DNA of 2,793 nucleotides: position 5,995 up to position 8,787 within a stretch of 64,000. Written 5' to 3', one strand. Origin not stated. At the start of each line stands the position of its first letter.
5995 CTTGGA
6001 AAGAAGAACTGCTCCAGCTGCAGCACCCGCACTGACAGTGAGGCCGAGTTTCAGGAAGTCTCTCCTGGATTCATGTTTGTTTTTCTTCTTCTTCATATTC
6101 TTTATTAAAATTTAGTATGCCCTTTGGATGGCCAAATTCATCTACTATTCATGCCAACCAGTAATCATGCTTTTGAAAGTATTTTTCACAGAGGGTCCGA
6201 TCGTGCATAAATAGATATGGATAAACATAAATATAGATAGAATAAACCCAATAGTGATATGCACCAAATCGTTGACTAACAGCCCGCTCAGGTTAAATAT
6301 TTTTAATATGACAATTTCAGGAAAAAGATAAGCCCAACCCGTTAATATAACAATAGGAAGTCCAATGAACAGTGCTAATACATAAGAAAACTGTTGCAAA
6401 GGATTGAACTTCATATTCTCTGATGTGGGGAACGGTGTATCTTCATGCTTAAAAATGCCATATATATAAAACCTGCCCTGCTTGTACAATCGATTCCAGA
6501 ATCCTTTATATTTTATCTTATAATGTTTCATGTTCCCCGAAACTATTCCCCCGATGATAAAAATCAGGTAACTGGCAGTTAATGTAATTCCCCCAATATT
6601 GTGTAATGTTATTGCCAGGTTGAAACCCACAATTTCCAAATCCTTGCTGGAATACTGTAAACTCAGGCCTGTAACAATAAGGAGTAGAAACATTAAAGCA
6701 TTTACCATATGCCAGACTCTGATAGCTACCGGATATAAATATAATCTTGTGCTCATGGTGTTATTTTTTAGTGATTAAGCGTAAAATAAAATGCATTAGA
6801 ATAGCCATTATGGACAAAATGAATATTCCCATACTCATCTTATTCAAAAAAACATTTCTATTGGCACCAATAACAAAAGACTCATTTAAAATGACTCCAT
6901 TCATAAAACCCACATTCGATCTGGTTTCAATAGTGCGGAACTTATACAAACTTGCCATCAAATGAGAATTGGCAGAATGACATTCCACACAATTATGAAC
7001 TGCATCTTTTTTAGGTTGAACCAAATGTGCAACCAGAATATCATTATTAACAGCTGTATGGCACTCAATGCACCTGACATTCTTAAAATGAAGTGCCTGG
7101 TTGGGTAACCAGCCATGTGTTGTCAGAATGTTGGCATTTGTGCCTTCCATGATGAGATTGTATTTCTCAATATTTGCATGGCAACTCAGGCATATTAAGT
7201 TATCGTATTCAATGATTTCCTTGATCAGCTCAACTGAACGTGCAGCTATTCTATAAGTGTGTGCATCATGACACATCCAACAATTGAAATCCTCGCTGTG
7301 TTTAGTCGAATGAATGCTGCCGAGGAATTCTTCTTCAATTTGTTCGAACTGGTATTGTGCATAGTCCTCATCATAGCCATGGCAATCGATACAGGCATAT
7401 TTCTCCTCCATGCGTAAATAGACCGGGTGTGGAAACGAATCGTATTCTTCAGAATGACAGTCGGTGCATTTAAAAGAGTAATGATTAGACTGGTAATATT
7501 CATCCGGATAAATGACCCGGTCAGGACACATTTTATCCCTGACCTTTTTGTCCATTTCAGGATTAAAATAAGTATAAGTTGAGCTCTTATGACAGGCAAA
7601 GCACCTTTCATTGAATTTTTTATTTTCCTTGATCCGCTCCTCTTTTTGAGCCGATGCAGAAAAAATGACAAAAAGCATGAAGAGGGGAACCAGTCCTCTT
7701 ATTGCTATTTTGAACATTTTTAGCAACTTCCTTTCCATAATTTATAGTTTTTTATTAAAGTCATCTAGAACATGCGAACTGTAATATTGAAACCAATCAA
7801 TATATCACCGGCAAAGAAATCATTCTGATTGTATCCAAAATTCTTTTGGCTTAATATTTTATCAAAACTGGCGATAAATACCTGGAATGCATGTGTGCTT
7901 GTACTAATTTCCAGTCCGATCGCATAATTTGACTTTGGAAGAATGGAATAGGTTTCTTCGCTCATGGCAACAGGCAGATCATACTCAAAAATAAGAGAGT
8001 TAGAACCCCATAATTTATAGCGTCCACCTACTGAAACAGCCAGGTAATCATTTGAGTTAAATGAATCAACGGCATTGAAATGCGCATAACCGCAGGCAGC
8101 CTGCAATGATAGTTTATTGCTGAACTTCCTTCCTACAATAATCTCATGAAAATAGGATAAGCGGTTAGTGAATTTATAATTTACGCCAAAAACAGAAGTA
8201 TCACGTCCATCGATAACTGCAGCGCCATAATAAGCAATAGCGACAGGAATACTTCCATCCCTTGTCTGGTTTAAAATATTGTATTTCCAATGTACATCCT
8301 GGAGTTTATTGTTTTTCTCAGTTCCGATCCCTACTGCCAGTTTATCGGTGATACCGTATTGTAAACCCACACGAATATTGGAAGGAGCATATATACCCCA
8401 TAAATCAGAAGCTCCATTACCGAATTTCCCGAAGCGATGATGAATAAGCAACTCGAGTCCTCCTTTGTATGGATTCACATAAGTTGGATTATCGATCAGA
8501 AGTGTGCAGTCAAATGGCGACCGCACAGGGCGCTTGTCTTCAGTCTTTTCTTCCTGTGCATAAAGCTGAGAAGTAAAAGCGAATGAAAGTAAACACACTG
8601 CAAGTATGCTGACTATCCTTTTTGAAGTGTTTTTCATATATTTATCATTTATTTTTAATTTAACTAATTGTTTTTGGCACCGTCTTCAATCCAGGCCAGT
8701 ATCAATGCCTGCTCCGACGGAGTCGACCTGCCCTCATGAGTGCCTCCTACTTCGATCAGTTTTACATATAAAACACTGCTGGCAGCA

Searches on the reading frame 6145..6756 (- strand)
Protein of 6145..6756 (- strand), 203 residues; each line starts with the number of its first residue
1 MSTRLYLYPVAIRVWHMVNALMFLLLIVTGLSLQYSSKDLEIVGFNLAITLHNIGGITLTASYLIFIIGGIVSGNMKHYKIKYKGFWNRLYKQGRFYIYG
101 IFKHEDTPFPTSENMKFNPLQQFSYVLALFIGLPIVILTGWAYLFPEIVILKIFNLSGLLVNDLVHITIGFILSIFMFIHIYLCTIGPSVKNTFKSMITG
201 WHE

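Call 63: search_protein_families(library=pfam, proteins=[window:6145-6756:-], max_evalue=0.00001)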
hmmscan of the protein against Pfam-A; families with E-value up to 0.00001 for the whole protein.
window:6145-6756:- (203 aa): 1 family
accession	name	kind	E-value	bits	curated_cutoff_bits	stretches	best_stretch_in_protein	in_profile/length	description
PF01292.26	Ni_hydr_CYTB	-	6.2e-23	81.9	30.1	1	8-200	2-179/179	Prokaryotic cytochrome b561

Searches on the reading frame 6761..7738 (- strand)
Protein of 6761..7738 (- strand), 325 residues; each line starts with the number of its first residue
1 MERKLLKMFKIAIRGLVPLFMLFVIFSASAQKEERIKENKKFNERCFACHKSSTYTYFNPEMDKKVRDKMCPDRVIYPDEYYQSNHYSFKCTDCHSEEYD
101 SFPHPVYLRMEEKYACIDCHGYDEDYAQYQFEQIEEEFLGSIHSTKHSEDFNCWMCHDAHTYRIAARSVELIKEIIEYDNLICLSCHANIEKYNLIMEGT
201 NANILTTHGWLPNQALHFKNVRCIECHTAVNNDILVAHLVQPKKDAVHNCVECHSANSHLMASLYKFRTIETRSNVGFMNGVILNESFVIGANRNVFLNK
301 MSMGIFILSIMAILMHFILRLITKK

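Call 63: search_protein_families(library=pfam, proteins=[window:6761-7738:-], max_evalue=0.00001)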
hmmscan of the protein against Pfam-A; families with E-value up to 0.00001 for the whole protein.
window:6761-7738:- (325 aa): 3 families
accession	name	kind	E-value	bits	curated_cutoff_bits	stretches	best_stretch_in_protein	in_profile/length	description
PF14522.11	Cytochrome_C7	-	6.8e-11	42.3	24.8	0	87-125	12-53/67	Cytochrome c7 and related cytochrome c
PF14537.11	Cytochrom_c3_2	-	9.9e-10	39.2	25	1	87-162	5-69/79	Cytochrome c3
PF09699.15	Paired_CXXCH_1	-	1.5e-06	28.3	20.6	0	90-122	8-38/41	Doubled CXXCH motif (Paired_CXXCH_1)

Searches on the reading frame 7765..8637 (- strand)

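Call 63: search_protein_families(library=pfam, proteins=[window:7765-8637:-], max_evalue=0.00001)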
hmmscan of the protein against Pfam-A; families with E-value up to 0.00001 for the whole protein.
window:7765-8637:- (290 aa): 1 family
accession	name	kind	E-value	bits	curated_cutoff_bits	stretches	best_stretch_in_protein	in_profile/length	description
PF19089.6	DUF5777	-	1.4e-70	237.8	23.1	1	42-286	1-244/247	Membrane bound beta barrel domain (DUF5777)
